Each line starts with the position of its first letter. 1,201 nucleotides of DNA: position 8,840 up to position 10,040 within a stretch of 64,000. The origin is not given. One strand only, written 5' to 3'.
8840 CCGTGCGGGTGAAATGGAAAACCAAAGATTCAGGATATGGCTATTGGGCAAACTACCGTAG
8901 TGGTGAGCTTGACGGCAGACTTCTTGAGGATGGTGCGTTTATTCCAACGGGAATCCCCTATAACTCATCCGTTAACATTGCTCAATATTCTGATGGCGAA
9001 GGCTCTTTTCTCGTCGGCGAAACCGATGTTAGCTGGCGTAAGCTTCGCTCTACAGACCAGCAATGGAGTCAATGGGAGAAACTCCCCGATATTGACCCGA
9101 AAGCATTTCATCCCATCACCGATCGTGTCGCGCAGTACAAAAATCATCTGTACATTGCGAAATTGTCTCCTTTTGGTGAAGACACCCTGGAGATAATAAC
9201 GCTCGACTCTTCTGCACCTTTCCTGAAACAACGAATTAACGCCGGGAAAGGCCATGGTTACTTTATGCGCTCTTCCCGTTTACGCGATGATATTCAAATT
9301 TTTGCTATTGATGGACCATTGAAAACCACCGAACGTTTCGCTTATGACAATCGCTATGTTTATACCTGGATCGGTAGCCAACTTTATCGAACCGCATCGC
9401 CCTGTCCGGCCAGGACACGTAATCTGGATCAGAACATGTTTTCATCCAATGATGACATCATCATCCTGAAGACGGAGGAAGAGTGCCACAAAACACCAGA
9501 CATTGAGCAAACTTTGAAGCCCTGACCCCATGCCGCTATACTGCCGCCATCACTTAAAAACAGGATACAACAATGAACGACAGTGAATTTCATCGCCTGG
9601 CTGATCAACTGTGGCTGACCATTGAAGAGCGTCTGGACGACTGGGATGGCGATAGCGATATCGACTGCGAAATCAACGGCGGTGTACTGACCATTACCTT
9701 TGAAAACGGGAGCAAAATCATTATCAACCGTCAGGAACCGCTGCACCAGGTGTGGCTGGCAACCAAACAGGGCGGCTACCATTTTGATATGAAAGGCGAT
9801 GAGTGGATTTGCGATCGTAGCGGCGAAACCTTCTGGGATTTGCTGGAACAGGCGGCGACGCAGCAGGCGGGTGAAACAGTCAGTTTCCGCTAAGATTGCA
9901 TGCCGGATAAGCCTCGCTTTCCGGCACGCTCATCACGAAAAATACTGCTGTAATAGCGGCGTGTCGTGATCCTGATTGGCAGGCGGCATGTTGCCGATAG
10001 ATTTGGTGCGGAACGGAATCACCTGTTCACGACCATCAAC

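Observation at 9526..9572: Islet operon ends 47 bp upstream of cyaY with no obvious terminator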

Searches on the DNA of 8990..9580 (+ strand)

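Call 29: search_dna_similar(query=window:9490-9580:+, collection=ecoli_genomes, mode=near, max_rows=25, rows=spread)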
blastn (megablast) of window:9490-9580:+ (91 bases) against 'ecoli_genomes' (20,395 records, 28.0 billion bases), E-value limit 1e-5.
Records with a match: 4880; places in all: 4883; records where one place covers at least 80% of the query: 4860.
Genomes with a match: 4880 of 5426; with a place that covers at least 80% of the query: 4860. Places per genome that has any: lowest 1, median 1, highest 2. On chromosomes: 4882 places; on plasmids: 1.
Best place of each record, by identity: >=99% 4492; 95-99% 388.
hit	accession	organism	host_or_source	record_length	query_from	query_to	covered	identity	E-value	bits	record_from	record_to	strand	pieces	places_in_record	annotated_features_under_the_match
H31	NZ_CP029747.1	Escherichia coli strain 2016C-3878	Homo sapiens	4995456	1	91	100%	100.0%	2e-39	169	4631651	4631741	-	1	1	hypothetical protein | cyaY: iron donor protein CyaY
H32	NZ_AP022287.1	Escherichia coli strain WP9-S17-ESBL-11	-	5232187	16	91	84%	100.0%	4e-31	141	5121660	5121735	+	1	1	cyaY: iron donor protein CyaY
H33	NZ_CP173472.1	Escherichia coli strain 98224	Homo sapiens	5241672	16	91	84%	100.0%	4e-31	141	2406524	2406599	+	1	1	cyaY: iron donor protein CyaY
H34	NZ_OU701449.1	Escherichia coli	Homo sapiens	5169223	16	91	84%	100.0%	4e-31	141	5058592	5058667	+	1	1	cyaY: iron donor protein CyaY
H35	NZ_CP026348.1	Escherichia coli strain 6FA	not applicable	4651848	18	91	81%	100.0%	6e-30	137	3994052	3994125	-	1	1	cyaY: iron donor protein CyaY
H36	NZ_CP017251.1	Escherichia coli strain NADC 5570/86-24/6564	not applicable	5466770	18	91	81%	100.0%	6e-30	137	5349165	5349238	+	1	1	cyaY: iron donor protein CyaY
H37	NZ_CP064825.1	Escherichia coli UTI89 strain UTI89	Homo sapiens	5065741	18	91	81%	100.0%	6e-30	137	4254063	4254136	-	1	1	hypothetical protein | cyaY: iron donor protein CyaY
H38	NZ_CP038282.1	Escherichia coli O157:H7 strain F8492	beef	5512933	18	91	81%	100.0%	6e-30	137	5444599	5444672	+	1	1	cyaY: iron donor protein CyaY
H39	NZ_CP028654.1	Escherichia coli strain 122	cattle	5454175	18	91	81%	100.0%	6e-30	137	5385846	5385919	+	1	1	cyaY: iron donor protein CyaY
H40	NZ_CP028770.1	Escherichia coli strain A4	possum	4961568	18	91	81%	100.0%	6e-30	137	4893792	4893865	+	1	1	hypothetical protein | cyaY: iron donor protein CyaY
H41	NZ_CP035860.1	Escherichia coli strain TD225-C4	Homo sapiens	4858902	18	91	81%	100.0%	6e-30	137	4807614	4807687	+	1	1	cyaY: iron donor protein CyaY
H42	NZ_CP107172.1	Escherichia coli strain R8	human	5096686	18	91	81%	100.0%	6e-30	137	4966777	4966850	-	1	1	cyaY: iron donor protein CyaY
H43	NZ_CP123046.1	Escherichia coli strain EC0430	Homo sapiens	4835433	18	91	81%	100.0%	6e-30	137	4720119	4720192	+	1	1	cyaY: iron donor protein CyaY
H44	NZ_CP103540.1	Escherichia coli strain 5264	Homo sapiens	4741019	18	91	81%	100.0%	6e-30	137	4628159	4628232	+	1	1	cyaY: iron donor protein CyaY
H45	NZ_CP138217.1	Escherichia coli strain 20Y000092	Homo sapiens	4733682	18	91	81%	100.0%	6e-30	137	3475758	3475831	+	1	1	cyaY: iron donor protein CyaY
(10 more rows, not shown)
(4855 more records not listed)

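Call 41: search_dna_similar(query=window:9490-9580:+, collection=ecoli_genomes, mode=distant, max_rows=40, rows=spread, max_evalue=0.001)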
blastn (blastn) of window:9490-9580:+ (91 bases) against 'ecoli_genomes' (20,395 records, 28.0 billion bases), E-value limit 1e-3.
Records with a match: 5425; places in all: 5429; records where one place covers at least 80% of the query: 5405.
Genomes with a match: 5425 of 5426; with a place that covers at least 80% of the query: 5405. Places per genome that has any: lowest 1, median 1, highest 2. On chromosomes: 5428 places; on plasmids: 1.
Best place of each record, by identity: >=99% 4491; 95-99% 930; 90-95% 4.
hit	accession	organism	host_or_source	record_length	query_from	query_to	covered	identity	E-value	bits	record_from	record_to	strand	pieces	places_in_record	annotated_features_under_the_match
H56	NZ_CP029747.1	Escherichia coli strain 2016C-3878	Homo sapiens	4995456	1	91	100%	100.0%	3e-38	165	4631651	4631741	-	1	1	hypothetical protein | cyaY: iron donor protein CyaY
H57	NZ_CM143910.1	Escherichia coli strain E06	Homo sapiens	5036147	1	91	100%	98.9%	1e-36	160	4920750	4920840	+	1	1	hypothetical protein | cyaY: iron donor protein CyaY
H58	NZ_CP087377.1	Escherichia coli strain RIVM_C019217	Homo sapiens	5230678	16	91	84%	100.0%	4e-30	138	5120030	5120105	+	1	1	cyaY: iron donor protein CyaY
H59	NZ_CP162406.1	Escherichia coli strain PEC1021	Envirnment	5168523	16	91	84%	100.0%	4e-30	138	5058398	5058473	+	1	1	cyaY: iron donor protein CyaY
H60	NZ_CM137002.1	Escherichia coli strain LSC52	Homo sapiens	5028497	16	91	84%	100.0%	4e-30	138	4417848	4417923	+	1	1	cyaY: iron donor protein CyaY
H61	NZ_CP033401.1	Escherichia coli strain WCHEC020031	Homo sapiens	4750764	18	91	81%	100.0%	5e-29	134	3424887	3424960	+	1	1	cyaY: iron donor protein CyaY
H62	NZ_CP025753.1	Escherichia coli strain CV839-06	intestine membrane of a diarrheic piglet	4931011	18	91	81%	100.0%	5e-29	134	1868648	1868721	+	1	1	cyaY: iron donor protein CyaY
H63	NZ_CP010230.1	Escherichia coli strain S21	not applicable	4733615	18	91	81%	100.0%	5e-29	134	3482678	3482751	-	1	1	cyaY: iron donor protein CyaY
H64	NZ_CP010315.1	Escherichia coli strain 789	Turkey with septicemic infection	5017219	18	91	81%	100.0%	5e-29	134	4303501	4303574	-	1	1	cyaY: iron donor protein CyaY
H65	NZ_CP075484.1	Escherichia coli strain NT1N25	pig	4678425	18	91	81%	100.0%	5e-29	134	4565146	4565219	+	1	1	DKNYY family protein | cyaY: iron donor protein CyaY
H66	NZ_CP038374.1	Escherichia coli O157:H7 strain F3113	beef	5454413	18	91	81%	100.0%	5e-29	134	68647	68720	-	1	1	cyaY: iron donor protein CyaY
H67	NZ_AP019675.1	Escherichia coli strain GSH8M-2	-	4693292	18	91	81%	100.0%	5e-29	134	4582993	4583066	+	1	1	cyaY: iron donor protein CyaY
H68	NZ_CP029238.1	Escherichia coli strain CJ236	Homo sapiens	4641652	18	91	81%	100.0%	5e-29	134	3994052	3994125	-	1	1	cyaY: iron donor protein CyaY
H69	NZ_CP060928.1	Escherichia coli strain EC13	Homo sapiens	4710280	18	91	81%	100.0%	5e-29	134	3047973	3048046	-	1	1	cyaY: iron donor protein CyaY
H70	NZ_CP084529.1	Escherichia coli strain Origami2-DE3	-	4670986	18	91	81%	100.0%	5e-29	134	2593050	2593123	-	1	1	cyaY: iron donor protein CyaY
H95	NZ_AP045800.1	Escherichia coli strain 23CRST031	Homo sapiens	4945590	48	91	48%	100.0%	9e-13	81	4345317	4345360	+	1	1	cyaY: iron donor protein CyaY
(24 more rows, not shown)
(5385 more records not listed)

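Call 42: get_annotated_region(hit=H95, flank=3000)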
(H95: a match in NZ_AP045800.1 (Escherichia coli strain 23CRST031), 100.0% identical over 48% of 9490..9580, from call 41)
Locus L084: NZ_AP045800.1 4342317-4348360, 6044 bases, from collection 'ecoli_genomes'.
description: Escherichia coli strain 23CRST031 chromosome, complete genome
organism: Escherichia coli strain 23CRST031 (NCBI taxid 562)
replicon: chromosome; assembly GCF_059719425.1
host: Homo sapiens; source: feces; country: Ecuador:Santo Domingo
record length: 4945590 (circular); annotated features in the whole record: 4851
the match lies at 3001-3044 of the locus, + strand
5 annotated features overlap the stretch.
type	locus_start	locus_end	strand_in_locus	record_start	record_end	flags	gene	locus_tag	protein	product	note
CDS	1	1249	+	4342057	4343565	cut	-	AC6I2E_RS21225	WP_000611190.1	hypothetical protein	-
CDS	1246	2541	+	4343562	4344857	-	-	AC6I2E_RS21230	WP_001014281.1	hypothetical protein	-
CDS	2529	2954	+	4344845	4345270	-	-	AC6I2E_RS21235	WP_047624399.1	hypothetical protein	-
CDS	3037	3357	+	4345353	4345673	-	cyaY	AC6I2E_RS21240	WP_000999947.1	iron donor protein CyaY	-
CDS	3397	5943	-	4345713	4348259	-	cyaA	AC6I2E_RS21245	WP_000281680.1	class I adenylate cyclase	-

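Call 43: get_annotated_region(hit=H37, flank=5000)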
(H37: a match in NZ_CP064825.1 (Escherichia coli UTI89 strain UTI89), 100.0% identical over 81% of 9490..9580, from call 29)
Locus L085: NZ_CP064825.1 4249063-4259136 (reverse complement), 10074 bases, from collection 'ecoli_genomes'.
description: Escherichia coli UTI89 chromosome, complete genome
organism: Escherichia coli UTI89 strain UTI89 (NCBI taxid 364106)
replicon: chromosome; assembly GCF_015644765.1
host: Homo sapiens; source: urine; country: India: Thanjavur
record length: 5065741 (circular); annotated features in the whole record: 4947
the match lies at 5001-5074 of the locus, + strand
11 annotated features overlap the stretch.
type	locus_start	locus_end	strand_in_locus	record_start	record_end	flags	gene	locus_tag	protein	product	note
CDS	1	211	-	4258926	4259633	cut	yigA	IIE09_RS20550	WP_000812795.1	DUF484 domain-containing protein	-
CDS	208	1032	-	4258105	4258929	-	dapF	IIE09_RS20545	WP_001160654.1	diaminopimelate epimerase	-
CDS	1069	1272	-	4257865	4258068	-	lptM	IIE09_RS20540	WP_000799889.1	LPS translocon maturation chaperone LptM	-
CDS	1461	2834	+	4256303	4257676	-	-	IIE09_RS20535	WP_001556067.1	hypothetical protein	-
CDS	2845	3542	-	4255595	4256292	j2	-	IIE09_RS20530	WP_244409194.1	IS1-like element IS1A family transposase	programmed frameshift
CDS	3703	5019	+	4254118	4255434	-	-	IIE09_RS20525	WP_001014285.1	hypothetical protein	-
CDS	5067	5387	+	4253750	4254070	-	cyaY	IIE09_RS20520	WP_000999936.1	iron donor protein CyaY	-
CDS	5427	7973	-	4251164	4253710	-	cyaA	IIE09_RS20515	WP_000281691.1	class I adenylate cyclase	-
CDS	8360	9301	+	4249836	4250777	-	hemC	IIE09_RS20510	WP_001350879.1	hydroxymethylbilane synthase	-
CDS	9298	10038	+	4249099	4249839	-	hemD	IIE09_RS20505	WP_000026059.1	uroporphyrinogen-III synthase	-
CDS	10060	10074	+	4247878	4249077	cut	hemX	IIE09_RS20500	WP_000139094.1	uroporphyrinogen-III C-methyltransferase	-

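Call 58: search_dna_similar(query=window:8990-9572:+, collection=ecoli_genomes, mode=distant, max_rows=30, rows=spread, max_evalue=0.00001)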
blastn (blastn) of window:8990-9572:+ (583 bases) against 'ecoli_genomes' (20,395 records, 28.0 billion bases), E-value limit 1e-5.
Records with a match: 5425; places in all: 5430; records where one place covers at least 80% of the query: 1559.
Genomes with a match: 5425 of 5426; with a place that covers at least 80% of the query: 1559. Places per genome that has any: lowest 1, median 1, highest 2. On chromosomes: 5429 places; on plasmids: 1.
Best place of each record, by identity: >=99% 876; 95-99% 238; 90-95% 7; 80-90% 2885; 60-80% 1419.
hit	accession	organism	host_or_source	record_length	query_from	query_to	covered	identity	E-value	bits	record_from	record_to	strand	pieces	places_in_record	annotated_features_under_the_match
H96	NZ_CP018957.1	Escherichia coli strain Ecol_316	Homo sapiens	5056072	1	583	100%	99.8%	0e+0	1048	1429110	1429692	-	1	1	hypothetical protein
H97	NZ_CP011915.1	Escherichia coli strain PSUO2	Gallus gallus domesticus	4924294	3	583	100%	67.8%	2e-39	173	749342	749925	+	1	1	hypothetical protein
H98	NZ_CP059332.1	Escherichia coli strain MS10860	Homo sapiens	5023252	3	583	100%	67.8%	4e-41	178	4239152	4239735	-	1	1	hypothetical protein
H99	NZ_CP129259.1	Escherichia coli strain STEC1587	Homo sapiens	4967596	3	583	100%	67.6%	9e-37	164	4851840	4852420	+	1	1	DKNYY family protein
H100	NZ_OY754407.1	Escherichia coli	-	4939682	3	583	100%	67.6%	9e-37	164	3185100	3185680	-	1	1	DKNYY family protein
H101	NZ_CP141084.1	Escherichia coli strain KE48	Homo sapiens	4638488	3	583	100%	67.3%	9e-37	164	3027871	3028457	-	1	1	hypothetical protein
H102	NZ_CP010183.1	Escherichia coli strain M3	mouse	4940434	3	583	100%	66.9%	2e-31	146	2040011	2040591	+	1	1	hypothetical protein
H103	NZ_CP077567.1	Escherichia coli O111:H11 strain 88.0502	bovine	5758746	3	583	100%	66.6%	4e-28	134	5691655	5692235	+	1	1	hypothetical protein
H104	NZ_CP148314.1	Escherichia coli strain Z1323MEC0002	Mammal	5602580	3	583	100%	66.4%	2e-26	130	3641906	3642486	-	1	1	hypothetical protein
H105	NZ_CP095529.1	Escherichia coli strain GN06156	Homo sapiens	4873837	465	583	20%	85.7%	1e-28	137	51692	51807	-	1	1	none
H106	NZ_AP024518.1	Escherichia coli strain E148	Equus caballus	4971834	465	583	20%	84.0%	2e-26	130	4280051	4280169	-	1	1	none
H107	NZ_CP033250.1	Escherichia coli strain ECCHD184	chicken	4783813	465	583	20%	83.2%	2e-25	125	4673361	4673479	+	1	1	none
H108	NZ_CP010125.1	Escherichia coli strain C8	cow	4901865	465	583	20%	83.2%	2e-25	125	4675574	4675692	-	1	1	none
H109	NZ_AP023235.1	Escherichia coli strain YJ6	Homo sapiens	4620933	465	583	20%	83.2%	2e-25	125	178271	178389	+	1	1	none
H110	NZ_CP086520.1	Escherichia coli strain Ec-042-T20-ESBL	Homo sapiens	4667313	465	583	20%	83.2%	2e-25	125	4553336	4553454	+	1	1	none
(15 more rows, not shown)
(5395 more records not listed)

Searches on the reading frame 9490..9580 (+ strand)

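Call 45: search_protein_families(library=pfam, proteins=[L084:1246-2538:+, L084:2529-2951:+, L085:1461-2831:+, L085:3703-5016:+], max_evalue=0.01)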
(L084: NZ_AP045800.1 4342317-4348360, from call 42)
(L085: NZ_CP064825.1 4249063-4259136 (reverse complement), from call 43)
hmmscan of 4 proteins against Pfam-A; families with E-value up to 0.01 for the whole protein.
L084:1246-2538:+ (431 aa): 1 family
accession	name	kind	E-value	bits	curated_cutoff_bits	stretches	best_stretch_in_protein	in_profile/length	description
PF13644.11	DKNYY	-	7.9e-07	30.2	25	1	111-249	15-105/141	DKNYY family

L084:2529-2951:+ (141 aa): 0 families

L085:1461-2831:+ (457 aa): 1 family
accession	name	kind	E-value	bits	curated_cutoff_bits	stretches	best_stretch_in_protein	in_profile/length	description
PF13644.11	DKNYY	-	1e-05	26.7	25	0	41-149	77-141/141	DKNYY family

L085:3703-5016:+ (438 aa): 1 family
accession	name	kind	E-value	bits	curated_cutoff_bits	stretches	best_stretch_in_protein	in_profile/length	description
PF13644.11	DKNYY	-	3.2e-05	25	25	0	110-244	18-104/141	DKNYY family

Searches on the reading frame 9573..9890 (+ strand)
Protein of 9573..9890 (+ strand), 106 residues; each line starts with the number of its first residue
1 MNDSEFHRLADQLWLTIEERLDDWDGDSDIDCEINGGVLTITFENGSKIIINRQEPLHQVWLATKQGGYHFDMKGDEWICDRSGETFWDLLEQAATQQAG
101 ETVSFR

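Call 25: find_related_loci(query=window:9573-9890:+, collection=genome_contigs, flank=4000)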
Query window:9573-9890:+ (106 aa) in genome_contigs; peptide patterns used: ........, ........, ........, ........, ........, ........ (x = any residue, [..] = any of these).
404 stretches matched a pattern; 353 encode a relative of the query (tblastn E <= 1e-3); the best 80 are kept; 80 distinct loci.
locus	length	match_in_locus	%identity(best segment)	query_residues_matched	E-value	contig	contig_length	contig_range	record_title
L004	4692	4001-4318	97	1-106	4e-68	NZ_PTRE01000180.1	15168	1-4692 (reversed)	Escherichia sp. MOD1-EC7003 MOD1-EC7003_180_length_15168_cov_133, whole genome shotgun sequence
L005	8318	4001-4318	97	1-106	4e-68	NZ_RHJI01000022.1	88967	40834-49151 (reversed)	Escherichia sp. E1V33 1V33_22_consensus, whole genome shotgun sequence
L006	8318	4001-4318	98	1-106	4e-68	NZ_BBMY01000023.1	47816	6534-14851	Escherichia albertii NBRC 107761 = DSM 17582 strain NBRC 107761, whole genome shotgun sequence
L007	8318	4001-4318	98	1-106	5e-68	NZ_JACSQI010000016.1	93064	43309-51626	Escherichia whittamii strain Sa2BVA5 NODE_16_length_93064_cov_8.490929, whole genome shotgun sequence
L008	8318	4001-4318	95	1-106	1e-67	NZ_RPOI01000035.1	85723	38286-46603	Citrobacter youngae strain CCUG 30791 citrobacter_youngae_CCUG30791T_0000035, whole genome shotgun sequence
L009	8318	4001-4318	96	1-106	2e-67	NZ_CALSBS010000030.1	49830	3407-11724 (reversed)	Pseudocitrobacter vendiensis strain CPO20170097T, whole genome shotgun sequence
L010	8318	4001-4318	95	1-106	1e-67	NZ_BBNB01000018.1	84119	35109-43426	Citrobacter sedlakii NBRC 105722, whole genome shotgun sequence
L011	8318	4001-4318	95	1-106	2e-67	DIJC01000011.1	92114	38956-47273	MAG TPA_asm: Enterobacteriaceae bacterium UBA5654 UBA5654_contig_98, whole genome shotgun sequence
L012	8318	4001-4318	95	1-106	2e-67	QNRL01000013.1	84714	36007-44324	Pseudocitrobacter faecalis strain DSM 27453 Ga0244571_113, whole genome shotgun sequence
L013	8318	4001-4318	97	1-106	3e-67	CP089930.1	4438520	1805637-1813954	Escherichia coli strain E69 chromosome, complete genome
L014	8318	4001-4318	96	1-106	2e-67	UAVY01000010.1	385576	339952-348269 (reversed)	Citrobacter koseri strain NCTC10786 genome assembly, contig: ERS513143SCcontig000010, whole genome shotgun sequence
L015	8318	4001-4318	95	1-106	5e-67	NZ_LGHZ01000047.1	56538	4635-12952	Kluyvera genomosp. 1 strain L2 contig47, whole genome shotgun sequence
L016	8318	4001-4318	95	1-106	7e-67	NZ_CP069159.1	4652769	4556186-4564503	Citrobacter sp. R56 chromosome, complete genome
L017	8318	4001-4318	95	1-106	8e-67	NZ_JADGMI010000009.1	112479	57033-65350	Superficieibacter sp. 1612_C1 1612_C1_9, whole genome shotgun sequence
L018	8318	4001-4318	95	1-106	8e-67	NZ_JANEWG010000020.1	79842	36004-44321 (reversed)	Citrobacter sp. Awk 4 510132-22-20, whole genome shotgun sequence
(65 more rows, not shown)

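Call 31: search_protein_families(library=pfam, proteins=[window:9573-9890:+], max_evalue=0.01)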
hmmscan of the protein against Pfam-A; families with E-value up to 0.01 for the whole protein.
window:9573-9890:+ (106 aa): 1 family
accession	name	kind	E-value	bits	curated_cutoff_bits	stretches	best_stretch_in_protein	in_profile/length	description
PF01491.21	Frataxin_Cyay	-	2.1e-34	118.3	21.3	1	1-102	1-106/107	Frataxin-like domain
